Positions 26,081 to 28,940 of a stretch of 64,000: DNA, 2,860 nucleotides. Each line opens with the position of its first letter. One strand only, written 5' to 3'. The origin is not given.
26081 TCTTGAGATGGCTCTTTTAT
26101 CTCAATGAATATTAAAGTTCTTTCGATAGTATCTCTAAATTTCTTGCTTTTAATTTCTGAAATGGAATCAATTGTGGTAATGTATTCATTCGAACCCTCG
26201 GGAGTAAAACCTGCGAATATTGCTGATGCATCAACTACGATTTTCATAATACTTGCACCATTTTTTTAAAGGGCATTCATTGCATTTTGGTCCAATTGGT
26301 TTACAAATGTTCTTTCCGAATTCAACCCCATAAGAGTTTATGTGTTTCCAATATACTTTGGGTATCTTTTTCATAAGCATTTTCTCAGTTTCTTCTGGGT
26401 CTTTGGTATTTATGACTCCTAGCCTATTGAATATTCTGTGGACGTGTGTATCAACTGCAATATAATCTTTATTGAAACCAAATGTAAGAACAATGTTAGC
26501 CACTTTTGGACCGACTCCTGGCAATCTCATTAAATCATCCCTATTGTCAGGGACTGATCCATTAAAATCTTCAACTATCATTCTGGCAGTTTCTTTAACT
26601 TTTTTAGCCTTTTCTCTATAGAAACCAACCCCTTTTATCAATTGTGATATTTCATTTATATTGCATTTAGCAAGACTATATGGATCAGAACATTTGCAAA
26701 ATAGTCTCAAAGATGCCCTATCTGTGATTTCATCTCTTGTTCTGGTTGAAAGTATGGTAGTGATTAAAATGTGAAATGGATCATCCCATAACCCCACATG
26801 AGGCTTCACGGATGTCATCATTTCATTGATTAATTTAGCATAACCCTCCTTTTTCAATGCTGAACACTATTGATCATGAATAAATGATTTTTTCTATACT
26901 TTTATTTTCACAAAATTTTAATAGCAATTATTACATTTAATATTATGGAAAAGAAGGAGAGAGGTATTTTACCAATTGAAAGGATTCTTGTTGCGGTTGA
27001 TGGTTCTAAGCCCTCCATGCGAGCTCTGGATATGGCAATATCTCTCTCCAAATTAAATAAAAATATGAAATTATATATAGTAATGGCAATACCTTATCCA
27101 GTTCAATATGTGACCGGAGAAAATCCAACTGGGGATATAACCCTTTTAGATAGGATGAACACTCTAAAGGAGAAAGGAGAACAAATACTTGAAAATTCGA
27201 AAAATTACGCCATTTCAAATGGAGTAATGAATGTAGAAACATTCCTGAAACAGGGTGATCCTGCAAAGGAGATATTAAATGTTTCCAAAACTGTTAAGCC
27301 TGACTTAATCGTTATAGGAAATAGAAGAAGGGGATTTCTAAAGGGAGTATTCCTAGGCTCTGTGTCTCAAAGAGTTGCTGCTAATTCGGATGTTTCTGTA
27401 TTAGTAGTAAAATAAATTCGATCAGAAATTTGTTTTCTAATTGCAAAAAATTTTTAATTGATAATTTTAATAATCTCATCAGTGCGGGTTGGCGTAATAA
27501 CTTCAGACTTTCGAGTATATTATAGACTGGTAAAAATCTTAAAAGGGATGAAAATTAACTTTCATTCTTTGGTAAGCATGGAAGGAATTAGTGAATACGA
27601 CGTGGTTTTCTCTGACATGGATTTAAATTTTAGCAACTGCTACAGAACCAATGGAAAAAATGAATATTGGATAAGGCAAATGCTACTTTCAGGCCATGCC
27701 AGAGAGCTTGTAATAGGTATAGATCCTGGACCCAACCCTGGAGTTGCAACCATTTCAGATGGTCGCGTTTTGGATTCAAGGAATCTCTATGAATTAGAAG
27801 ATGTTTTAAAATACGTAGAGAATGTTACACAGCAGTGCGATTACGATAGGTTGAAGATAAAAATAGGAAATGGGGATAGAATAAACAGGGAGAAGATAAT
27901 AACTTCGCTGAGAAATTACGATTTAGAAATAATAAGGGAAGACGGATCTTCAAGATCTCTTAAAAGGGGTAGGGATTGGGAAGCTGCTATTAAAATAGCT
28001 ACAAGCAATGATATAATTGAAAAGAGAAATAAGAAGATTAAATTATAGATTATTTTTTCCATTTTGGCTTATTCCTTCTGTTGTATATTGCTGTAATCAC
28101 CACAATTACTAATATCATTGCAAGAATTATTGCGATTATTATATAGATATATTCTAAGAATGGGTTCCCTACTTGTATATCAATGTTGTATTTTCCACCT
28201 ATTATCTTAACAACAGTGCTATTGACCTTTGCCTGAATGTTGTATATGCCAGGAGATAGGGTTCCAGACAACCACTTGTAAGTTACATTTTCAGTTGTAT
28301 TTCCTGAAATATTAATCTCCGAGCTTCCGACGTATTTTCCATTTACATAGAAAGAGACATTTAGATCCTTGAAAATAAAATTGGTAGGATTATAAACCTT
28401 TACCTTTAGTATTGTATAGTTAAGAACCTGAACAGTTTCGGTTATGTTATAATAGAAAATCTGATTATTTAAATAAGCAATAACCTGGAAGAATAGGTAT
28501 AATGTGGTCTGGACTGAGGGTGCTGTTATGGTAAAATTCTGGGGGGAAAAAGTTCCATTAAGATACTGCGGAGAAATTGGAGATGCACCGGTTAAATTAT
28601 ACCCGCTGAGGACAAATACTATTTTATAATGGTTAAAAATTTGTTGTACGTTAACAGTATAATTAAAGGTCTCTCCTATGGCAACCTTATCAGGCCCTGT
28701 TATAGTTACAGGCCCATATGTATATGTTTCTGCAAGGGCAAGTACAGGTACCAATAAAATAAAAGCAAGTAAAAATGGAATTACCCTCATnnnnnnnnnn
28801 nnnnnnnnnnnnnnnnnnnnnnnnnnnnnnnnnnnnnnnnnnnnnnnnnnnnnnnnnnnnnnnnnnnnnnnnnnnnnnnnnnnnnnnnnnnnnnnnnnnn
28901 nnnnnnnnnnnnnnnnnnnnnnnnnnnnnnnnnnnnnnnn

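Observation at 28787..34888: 2033-aa AglB/STT3 oligosaccharyltransferase fused to a ~1100-aa sequon-saturated beta-sandwich array with its own C-terminal membrane anchor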

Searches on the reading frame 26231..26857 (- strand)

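Call 10: search_protein_families(library=pfam, proteins=[window:26231-26857:-], max_evalue=0.001)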
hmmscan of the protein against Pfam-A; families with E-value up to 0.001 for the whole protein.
window:26231-26857:- (208 aa): 3 families
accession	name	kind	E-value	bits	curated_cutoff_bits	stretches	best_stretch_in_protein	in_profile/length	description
PF00730.31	HhH-GPD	-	2.6e-25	89.3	26.2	1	32-167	1-108/108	HhH-GPD superfamily base excision DNA repair protein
PF00633.29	HHH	-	1.1e-08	34.9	24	1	98-125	2-29/30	Helix-hairpin-helix motif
PF22175.2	Ogg-HhH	-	0.00049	20.1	27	1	61-160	49-156/173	8-oxoguanine DNA glycosylase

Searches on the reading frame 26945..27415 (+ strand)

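Call 10: search_protein_families(library=pfam, proteins=[window:26945-27415:+], max_evalue=0.001)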
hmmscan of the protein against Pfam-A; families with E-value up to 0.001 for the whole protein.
window:26945-27415:+ (156 aa): 1 family
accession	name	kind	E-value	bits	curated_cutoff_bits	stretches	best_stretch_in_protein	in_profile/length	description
PF00582.32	Usp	-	4.9e-28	98.9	24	1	12-156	3-141/141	Universal stress protein family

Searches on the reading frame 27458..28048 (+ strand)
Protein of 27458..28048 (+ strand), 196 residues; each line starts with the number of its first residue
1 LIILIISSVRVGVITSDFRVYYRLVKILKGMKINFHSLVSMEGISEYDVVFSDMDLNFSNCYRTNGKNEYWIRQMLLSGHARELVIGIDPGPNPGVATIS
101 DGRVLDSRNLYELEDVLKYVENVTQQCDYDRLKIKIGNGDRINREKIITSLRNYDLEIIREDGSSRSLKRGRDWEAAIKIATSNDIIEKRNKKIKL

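Call 10: search_protein_families(library=pfam, proteins=[window:27458-28048:+], max_evalue=0.001)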
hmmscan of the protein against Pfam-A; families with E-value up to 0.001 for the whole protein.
window:27458-28048:+ (196 aa): 0 families

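Call 55: search_protein_families(library=ncbifam, proteins=[window:27458-28048:+], max_evalue=1)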
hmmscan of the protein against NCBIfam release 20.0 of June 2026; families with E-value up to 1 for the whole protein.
window:27458-28048:+ (196 aa): 2 families
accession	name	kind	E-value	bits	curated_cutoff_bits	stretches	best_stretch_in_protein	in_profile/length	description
NF006175.0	PRK08311.2-3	subfamily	0.017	14.6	244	1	132-192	10-69/244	RNA polymerase sigma factor SigI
NF006174.0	PRK08311.2-2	equivalog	0.025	13.8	319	1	123-190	11-77/252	RNA polymerase sigma factor SigI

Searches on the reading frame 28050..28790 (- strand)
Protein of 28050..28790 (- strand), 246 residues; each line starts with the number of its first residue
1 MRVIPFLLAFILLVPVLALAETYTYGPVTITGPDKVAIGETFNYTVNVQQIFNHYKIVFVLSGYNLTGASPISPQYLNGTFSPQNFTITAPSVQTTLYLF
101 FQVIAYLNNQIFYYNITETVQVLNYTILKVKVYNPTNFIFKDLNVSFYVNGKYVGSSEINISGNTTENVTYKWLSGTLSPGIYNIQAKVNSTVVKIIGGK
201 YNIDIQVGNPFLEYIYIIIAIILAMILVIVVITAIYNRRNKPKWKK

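Call 10: search_protein_families(library=pfam, proteins=[window:28050-28790:-], max_evalue=0.001)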
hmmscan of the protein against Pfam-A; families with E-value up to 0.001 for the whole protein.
window:28050-28790:- (246 aa): 0 families

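Call 31: search_protein_families(library=pfam, proteins=[window:28053-28790:-], max_evalue=0.1)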
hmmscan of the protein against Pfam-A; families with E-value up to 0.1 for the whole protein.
window:28053-28790:- (246 aa): 1 family
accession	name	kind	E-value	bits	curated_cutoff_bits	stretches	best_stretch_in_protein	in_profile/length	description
PF07705.17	CARDB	-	0.0013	19.4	22.7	1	127-191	22-85/101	CARDB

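Call 47: find_homologous_proteins(query=window:28053-28790:-, max_evalue=0.001)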
Query window:28053-28790:- (246 aa): 26 proteins with E <= 0.001 among 594 candidates.
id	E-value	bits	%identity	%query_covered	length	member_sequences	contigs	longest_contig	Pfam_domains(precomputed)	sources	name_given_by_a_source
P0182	5.8e-150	516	98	100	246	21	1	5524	-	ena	-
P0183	3.3e-136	471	85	100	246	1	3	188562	-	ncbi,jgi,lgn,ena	-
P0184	1.1e-111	390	72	93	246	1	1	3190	-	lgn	-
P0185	4.5e-110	385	71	93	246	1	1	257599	-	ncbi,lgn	-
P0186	1.4e-103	364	67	100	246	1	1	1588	-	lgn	-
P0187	1.0e-78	282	58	99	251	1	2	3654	-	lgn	-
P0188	7.7e-75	270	56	90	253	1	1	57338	-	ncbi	-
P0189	1.1e-74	269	54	98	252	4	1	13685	-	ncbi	-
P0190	2.6e-74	268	57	90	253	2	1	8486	-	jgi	-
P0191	3.6e-74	267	52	98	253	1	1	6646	-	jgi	-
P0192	2.7e-73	265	57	90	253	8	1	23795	-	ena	-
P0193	7.8e-73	263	54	90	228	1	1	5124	-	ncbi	-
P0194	3.5e-70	254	49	96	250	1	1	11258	-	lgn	-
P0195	1.3e-67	246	52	92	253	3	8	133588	-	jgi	jgi:hypothetical protein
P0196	1.8e-67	246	51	100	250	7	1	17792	-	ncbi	ncbi:MAG: hypothetical protein QXX75_01925 [Thermoplasmatales archaeon]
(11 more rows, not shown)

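Call 55: search_protein_families(library=ncbifam, proteins=[window:28053-28790:-], max_evalue=1)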
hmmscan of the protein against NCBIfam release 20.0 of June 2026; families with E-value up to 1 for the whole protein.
window:28053-28790:- (246 aa): 2 families
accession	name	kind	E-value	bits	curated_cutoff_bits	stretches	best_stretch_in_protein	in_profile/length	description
NF041895.1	choice_anch_V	domain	0.037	14.1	42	1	28-50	41-63/150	choice-of-anchor V domain-containing protein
NF041894.1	MXAN_6652_fam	equivalog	0.27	10.7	200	0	27-48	43-64/203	MXAN_6652 family MXYO-CTERM-anchored protein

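Call 56: predict_structure(alignment_id=A3)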
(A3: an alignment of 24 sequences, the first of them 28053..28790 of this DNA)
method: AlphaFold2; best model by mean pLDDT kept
length: 246 residues; sequences in the alignment: 24
mean_pLDDT: 80.9   pTM: 0.59
mean pLDDT of the five models: 80.9, 78.3, 77.6, 74.0, 73.6
residues with pLDDT >= 90: 70; 70-90: 130; 50-70: 28; < 50: 18
segments of 3 or more residues with pLDDT < 50: 1-3, 8-19
pLDDT, mean of each block of 10 residues (from residue 1): 48 41 75 89 89 89 71 82 87 88 90 91 88 90 88 88 91 80 84 79 65 80 96 82 61
secondary structure, 60 per line:
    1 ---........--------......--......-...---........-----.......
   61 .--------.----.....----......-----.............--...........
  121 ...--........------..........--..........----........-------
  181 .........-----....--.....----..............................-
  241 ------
elements in order: H4-11 E20-25 E28-33 E35-37 E41-48 E54-61 E75-79 E84-89 E95-107 E110-123 E126-133 E140-149 E152-161 E166-173 E181-189 E195-198 E201-205 H210-239

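Call 58: fold_search(model_id=the predicted structure, library=pdb)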
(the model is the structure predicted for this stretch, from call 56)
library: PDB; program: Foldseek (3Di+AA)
matches with E <= 10: 1733; with E <= 0.001: 117
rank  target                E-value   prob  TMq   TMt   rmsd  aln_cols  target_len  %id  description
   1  1ggu_B                3.9e-06  1.00  0.26  0.11  15.0       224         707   12  HUMAN FACTOR XIII WITH CALCIUM BOUND IN THE ION SITE (released 1999-09-16)
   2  5mhm_B                4.1e-06  1.00  0.25  0.12  11.9       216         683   13  FXIIIa in complex with the inhibitor ZED1630 (released 2017-12-20)
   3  1evu_B                4.6e-06  1.00  0.27  0.11  15.0       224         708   13  HUMAN FACTOR XIII WITH CALCIUM BOUND IN THE ION SITE (released 2000-05-10)
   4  4kty_A                5.1e-06  1.00  0.25  0.11  12.2       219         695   12  Fibrin-stabilizing factor with a bound ligand (released 2013-12-04)
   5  5mhn_B                5.1e-06  1.00  0.25  0.11  12.5       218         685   12  FXIIIa in complex with the inhibitor ZED2360 (released 2017-12-20)
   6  8oxw_A                5.9e-06  1.00  0.24  0.11  14.7       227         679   10  Transglutaminase 3 in complex with DH patient-derived Fab DH63-B02 (released 2023-10-18)
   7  4pyg_A                6.6e-06  1.00  0.27  0.11  14.9       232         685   13  Transglutaminase2 complexed with GTP (released 2015-02-11)
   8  1nug_B                6.9e-06  1.00  0.28  0.12  14.8       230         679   12  Role of Calcium Ions in the Activation and Activity of the Transglutaminase 3 Enzyme (2 calciums, 1 Mg, inactive form) (released 2003-04-22)
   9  1fie_A                6.9e-06  1.00  0.26  0.11  14.5       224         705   12  RECOMBINANT HUMAN COAGULATION FACTOR XIII (released 1997-02-12)
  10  8tr9                  7.3e-06  1.00  0.27  0.11  14.8       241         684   12  Cryo-EM structure of transglutaminase 2 bound to GDP (released 2024-07-31)
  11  9a3v_A                7.7e-06  1.00  0.26  0.11  14.6       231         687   13  Predicted model of tissue transglutaminase 2 (TG2) in complex with plasma fibronectin type III modules 14 and 15 (FNII (released 2024-02-02)
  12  8csw                  8.1e-06  1.00  0.28  0.12  14.0       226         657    9  Local refinement of protein 4.2 in Class 2 of erythrocyte ankyrin-1 complex (released 2022-07-20)
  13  2q3z_A                8.1e-06  1.00  0.27  0.12  14.1       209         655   12  Transglutaminase 2 undergoes large conformational change upon activation (released 2007-10-23)
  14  5mhl_A                8.5e-06  1.00  0.25  0.12  12.1       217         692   13  FXIIIa in complex with the inhibitor Mi0621 (released 2017-12-20)
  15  5mhn_A                9.4e-06  1.00  0.25  0.11  12.5       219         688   12  FXIIIa in complex with the inhibitor ZED2360 (released 2017-12-20)
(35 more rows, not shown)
